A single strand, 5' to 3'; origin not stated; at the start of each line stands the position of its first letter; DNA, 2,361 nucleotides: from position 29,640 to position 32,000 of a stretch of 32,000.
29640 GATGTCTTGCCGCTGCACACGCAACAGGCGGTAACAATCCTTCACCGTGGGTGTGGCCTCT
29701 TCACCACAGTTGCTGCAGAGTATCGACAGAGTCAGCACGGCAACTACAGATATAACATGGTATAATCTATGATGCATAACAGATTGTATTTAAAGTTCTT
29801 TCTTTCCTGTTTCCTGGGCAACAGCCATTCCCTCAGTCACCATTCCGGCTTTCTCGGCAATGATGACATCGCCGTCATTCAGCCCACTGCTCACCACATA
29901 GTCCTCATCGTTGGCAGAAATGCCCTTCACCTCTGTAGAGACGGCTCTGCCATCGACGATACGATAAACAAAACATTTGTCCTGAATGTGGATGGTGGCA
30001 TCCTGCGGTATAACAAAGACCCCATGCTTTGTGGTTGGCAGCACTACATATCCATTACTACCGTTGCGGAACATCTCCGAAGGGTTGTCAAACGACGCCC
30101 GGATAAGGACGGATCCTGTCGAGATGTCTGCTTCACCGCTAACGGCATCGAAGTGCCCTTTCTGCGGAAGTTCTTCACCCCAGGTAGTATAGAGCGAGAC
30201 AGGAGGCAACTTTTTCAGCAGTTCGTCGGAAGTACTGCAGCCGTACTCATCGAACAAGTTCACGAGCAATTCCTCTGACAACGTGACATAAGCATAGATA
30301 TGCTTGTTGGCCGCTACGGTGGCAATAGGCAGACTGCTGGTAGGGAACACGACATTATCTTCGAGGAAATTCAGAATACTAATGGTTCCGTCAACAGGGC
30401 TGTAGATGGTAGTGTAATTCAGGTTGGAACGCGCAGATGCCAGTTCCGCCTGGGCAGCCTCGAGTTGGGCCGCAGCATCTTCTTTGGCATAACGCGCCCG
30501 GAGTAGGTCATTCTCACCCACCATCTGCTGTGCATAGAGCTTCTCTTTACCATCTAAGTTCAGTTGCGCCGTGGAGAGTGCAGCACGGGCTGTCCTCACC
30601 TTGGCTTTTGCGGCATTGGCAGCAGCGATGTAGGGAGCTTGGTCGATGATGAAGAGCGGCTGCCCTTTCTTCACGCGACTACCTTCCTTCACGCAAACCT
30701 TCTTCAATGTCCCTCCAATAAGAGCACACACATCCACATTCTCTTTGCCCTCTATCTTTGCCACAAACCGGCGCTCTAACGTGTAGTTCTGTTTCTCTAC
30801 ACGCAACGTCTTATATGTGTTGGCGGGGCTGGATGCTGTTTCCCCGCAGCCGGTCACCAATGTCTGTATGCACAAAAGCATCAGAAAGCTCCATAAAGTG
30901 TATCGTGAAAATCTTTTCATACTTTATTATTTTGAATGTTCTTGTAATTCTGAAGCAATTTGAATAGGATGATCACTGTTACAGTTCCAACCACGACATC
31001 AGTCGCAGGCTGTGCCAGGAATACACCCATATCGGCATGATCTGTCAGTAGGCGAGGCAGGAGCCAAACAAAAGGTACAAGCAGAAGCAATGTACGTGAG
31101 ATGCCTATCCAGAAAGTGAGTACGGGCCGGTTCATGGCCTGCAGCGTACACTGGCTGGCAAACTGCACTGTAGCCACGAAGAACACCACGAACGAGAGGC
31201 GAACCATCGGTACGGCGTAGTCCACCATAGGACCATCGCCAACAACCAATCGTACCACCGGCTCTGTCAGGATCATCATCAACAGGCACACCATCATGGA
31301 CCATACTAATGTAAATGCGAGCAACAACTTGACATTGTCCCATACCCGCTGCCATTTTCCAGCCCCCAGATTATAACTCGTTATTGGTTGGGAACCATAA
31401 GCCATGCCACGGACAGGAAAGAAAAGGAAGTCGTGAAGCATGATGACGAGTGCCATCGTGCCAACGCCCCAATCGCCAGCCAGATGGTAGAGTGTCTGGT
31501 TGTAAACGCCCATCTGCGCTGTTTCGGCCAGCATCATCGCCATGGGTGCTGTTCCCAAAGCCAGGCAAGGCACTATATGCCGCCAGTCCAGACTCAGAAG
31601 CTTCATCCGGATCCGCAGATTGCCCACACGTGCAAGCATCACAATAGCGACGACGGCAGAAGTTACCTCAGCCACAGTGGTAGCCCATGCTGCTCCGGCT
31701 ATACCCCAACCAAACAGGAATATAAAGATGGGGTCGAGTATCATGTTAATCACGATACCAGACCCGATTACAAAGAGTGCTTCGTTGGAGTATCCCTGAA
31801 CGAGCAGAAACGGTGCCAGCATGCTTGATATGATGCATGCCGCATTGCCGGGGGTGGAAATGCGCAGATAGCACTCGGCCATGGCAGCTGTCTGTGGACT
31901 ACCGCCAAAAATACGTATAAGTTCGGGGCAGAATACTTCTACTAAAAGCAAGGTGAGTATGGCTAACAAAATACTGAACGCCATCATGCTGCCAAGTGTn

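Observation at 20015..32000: Eight-gene coupled operon joining polyamine-type biosynthetic enzymes to a complete two-stage export machine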

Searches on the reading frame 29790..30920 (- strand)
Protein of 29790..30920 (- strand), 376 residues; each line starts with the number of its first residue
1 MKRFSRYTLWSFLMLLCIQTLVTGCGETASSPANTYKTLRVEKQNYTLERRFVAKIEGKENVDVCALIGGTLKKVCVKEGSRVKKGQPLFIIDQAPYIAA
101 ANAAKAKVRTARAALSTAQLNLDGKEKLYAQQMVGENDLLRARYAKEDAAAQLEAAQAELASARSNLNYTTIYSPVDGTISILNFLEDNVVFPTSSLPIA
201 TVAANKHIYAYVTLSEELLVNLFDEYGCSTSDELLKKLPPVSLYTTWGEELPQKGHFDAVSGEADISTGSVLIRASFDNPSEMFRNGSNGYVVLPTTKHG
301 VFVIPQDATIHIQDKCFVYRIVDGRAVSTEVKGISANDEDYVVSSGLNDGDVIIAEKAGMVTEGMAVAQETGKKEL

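Call 5: search_protein_families(library=pfam, proteins=[window:29790-30920:-], max_evalue=0.01)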
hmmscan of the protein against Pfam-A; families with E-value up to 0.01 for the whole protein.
window:29790-30920:- (376 aa): 6 families
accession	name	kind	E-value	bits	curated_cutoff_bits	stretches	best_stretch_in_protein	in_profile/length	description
PF16576.10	HlyD_D23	-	1.3e-09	38.1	30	1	60-217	18-154/214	Barrel-sandwich domain of CusB or HlyD membrane-fusion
PF13533.13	Biotin_lipoyl_2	-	4.8e-07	29.9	29.8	1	68-93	7-32/32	Biotin-lipoyl like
PF13437.12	HlyD_3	-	1.3e-06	29.5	22.2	0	65-127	3-67/106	HlyD family secretion protein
PF02321.23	OEP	-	2.7e-05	24.5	22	1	101-171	116-186/187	Outer membrane efflux protein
PF00364.28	Biotin_lipoyl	-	0.00065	19.9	22.1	1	59-92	40-73/73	Biotin-requiring enzyme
PF00358.26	PTS_EIIA_1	-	0.0056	16.8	27.2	0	73-95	84-106/127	phosphoenolpyruvate-dependent sugar phosphotransferase system, EIIA 1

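Call 6: search_protein_families(library=ncbifam, proteins=[window:29790-30920:-], max_evalue=0.01)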
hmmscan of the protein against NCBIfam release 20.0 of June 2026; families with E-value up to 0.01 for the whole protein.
window:29790-30920:- (376 aa): 29 families (the best 25 are shown)
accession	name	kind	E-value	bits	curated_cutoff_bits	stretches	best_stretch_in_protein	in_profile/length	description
TIGR01730.1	RND_mfp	subfamily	7.2e-65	219.1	94.9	1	37-368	2-320/322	efflux RND transporter periplasmic adaptor subunit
NF000272.2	OqxA_adapt_sub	exception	9.8e-34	116.9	835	1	23-368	25-378/391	multidrug efflux RND transporter periplasmic adaptor subunit OqxA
NF045904.1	RND-peri-MexE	equivalog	1.1e-32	113.4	714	1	9-370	7-369/390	multidrug efflux RND transporter periplasmic adaptor subunit MexE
NF007132.1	PRK09578.1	equivalog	7.5e-31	107.2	512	1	13-368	13-374/396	MexX/AxyX family multidrug efflux RND transporter periplasmic adaptor subunit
NF011604.1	PRK15030.1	equivalog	5.4e-28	98.1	765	1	63-367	67-373/397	multidrug efflux RND transporter periplasmic adaptor subunit AcrA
NF033834.1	RND_adapt_MexA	exception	1.4e-27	96.8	750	1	15-367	15-358/373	multidrug efflux RND transporter periplasmic adaptor subunit MexA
NF007362.0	PRK09859.1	equivalog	8.1e-25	87.7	738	1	61-358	61-360/385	multidrug transporter subunit MdtE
NF033138.2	RND-peri-MexC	equivalog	2.5e-23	82.8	625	1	18-370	15-372/375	MexC family multidrug efflux RND transporter periplasmic adaptor subunit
NF008589.1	PRK11556.1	equivalog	6.8e-23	81.2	391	1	57-367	80-385/392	MdtA/MuxA family multidrug efflux RND transporter periplasmic adaptor subunit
TIGR00999.1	8a0102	subfamily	8.5e-23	80.8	319.3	2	80-180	1-103/271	CzcB/NccB family metal efflux transporter periplasmic adaptor subunit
NF008606.0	PRK11578.1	equivalog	6.8e-21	74.8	342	1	10-204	11-219/371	macrolide transporter subunit MacA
NF007785.0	PRK10476.1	equivalog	1.9e-17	63.1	376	2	60-147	47-131/347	multidrug transporter subunit MdtN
TIGR01843.1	type_I_hlyD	subfamily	3.5e-13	49.3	208.65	2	67-134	49-116/422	HlyD family type I secretion periplasmic adaptor subunit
NF002939.0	PRK03598.1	equivalog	6.5e-13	48.6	393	2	62-123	45-106/332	secretion protein HlyD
NF007850.1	PRK10559.1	equivalog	1.1e-12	47.7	400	1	62-204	41-181/303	p-hydroxybenzoic acid efflux pump subunit AaeA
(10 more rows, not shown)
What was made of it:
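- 29790..30920 (-): Periplasmic adaptor 1 (376 aa). TIGR01730 RND_mfp 219 bits (call 6).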

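Call 7: find_encoding_contigs(protein=window:29790-30920:-, flank=10000, max_places=6)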
Protein window:29790-30920:- (376 aa): 12 contigs read that carry it; 6 places shown.
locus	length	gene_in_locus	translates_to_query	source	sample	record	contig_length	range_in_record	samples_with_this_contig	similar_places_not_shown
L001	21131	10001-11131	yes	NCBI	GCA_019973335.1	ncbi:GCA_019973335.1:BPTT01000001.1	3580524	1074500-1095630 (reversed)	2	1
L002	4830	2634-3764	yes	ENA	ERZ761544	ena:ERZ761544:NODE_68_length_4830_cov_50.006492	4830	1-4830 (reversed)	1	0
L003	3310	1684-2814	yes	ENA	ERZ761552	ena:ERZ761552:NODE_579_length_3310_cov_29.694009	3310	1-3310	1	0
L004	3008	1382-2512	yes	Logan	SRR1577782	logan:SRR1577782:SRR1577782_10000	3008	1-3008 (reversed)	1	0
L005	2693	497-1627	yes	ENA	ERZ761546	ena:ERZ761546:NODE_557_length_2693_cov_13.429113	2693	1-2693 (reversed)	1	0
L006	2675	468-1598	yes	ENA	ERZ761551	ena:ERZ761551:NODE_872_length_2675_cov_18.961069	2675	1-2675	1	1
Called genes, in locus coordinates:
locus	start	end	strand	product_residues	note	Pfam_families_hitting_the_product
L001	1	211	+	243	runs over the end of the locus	-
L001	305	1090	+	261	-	-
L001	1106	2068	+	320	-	-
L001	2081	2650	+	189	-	PF23780:S-AdoMet_lyase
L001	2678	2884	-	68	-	-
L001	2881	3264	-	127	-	-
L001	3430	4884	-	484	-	PF02646:RmuC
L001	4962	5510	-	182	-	-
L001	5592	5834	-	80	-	-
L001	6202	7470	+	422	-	PF13173:AAA_14, PF13635:DUF4143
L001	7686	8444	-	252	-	PF13539:Peptidase_M15_4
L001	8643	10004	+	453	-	PF01554:MatE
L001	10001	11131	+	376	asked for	PF25917:BSH_RND, PF25984:BSH_YknX (weak), PF25885:HH_EMRA (weak), PF25989:YknX_C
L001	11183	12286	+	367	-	PF25917:BSH_RND, PF25973:BSH_CzcB (weak), PF25984:BSH_YknX (weak), PF25885:HH_EMRA (weak), PF25989:YknX_C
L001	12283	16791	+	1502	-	PF00873:ACR_tran, PF03176:MMPL, PF02355:SecD_SecF_C (weak), PF03176:MMPL, PF02321:OEP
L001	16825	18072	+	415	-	PF00668:Condensation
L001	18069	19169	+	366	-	-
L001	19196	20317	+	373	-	-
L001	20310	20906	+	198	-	PF13673:Acetyltransf_10 (faint), PF00583:Acetyltransf_1, PF13508:Acetyltransf_7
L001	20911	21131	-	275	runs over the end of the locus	PF01869:BcrAD_BadFG, PF03630:Fumble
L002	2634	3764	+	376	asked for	PF25917:BSH_RND, PF25984:BSH_YknX (weak), PF25885:HH_EMRA (weak), PF25989:YknX_C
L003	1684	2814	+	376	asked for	PF25917:BSH_RND, PF25984:BSH_YknX (weak), PF25885:HH_EMRA (weak), PF25989:YknX_C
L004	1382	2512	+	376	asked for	PF25917:BSH_RND, PF25984:BSH_YknX (weak), PF25885:HH_EMRA (weak), PF25989:YknX_C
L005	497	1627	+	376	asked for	PF25917:BSH_RND, PF25984:BSH_YknX (weak), PF25885:HH_EMRA (weak), PF25989:YknX_C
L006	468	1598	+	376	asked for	PF25917:BSH_RND, PF25984:BSH_YknX (weak), PF25885:HH_EMRA (weak), PF25989:YknX_C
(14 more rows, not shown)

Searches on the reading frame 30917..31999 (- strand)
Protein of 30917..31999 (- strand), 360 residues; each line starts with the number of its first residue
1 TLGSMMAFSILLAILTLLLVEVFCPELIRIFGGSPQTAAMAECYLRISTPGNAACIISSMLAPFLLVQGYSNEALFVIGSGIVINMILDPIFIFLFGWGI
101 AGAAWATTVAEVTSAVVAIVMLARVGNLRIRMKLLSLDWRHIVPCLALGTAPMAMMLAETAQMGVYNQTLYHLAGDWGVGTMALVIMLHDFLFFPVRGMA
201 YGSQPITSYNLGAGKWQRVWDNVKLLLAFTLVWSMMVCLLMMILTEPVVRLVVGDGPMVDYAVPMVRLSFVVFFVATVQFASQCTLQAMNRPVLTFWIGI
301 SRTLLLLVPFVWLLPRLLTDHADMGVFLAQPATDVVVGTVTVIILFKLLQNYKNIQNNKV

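Call 5: search_protein_families(library=pfam, proteins=[window:30917-31999:-], max_evalue=0.01)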
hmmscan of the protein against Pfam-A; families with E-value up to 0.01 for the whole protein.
window:30917-31999:- (360 aa): 1 family
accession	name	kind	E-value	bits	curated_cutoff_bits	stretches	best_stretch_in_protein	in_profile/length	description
PF01554.23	MatE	-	8.9e-24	84.4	24.9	2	157-312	7-160/161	MatE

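Call 6: search_protein_families(library=ncbifam, proteins=[window:30917-31999:-], max_evalue=0.01)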
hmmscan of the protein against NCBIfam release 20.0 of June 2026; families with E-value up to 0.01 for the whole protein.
window:30917-31999:- (360 aa): 8 families
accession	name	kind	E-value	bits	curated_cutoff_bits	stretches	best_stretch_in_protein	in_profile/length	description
TIGR00797.1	matE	subfamily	1.9e-36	125.8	147.4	1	3-315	73-385/396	MATE family efflux transporter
NF007130.1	PRK09575.1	equivalog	2e-35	122.9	445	1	2-351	86-433/435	MATE family efflux transporter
NF000217.1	MATE_multi_FepA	equivalog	6.2e-18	65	900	1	20-344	113-434/443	multidrug efflux MATE transporter FepA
NF041801.1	MATE_SolL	equivalog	2.2e-12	46.5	780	1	6-345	103-446/458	solanimycin export family MATE transporter SolL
NF000131.1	MATE_multi_MepA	equivalog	3.6e-09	36.4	850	1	10-293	104-386/451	multidrug efflux MATE transporter MepA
NF007690.0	PRK10367.1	equivalog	7.5e-08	31.7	409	1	13-231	100-319/441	MATE family efflux transporter DinF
NF052396.1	MATE_WgkD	equivalog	8.7e-06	25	510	1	3-295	83-375/428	tryglysin-associated MATE efflux transporter WgkD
NF041358.1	GntT_guanitoxin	equivalog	1.3e-05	24.4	525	1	12-253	103-345/438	guanitoxin biosynthesis MATE family efflux transporter GntT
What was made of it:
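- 30917..32000 (-): MATE-family exporter, 3' 1084 nt (360 of 453 codons). It is the first gene of the operon. Its TTG start lies 278 nt beyond the window end. PF01554 84.4 bits and TIGR00797 (calls 5, 6).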
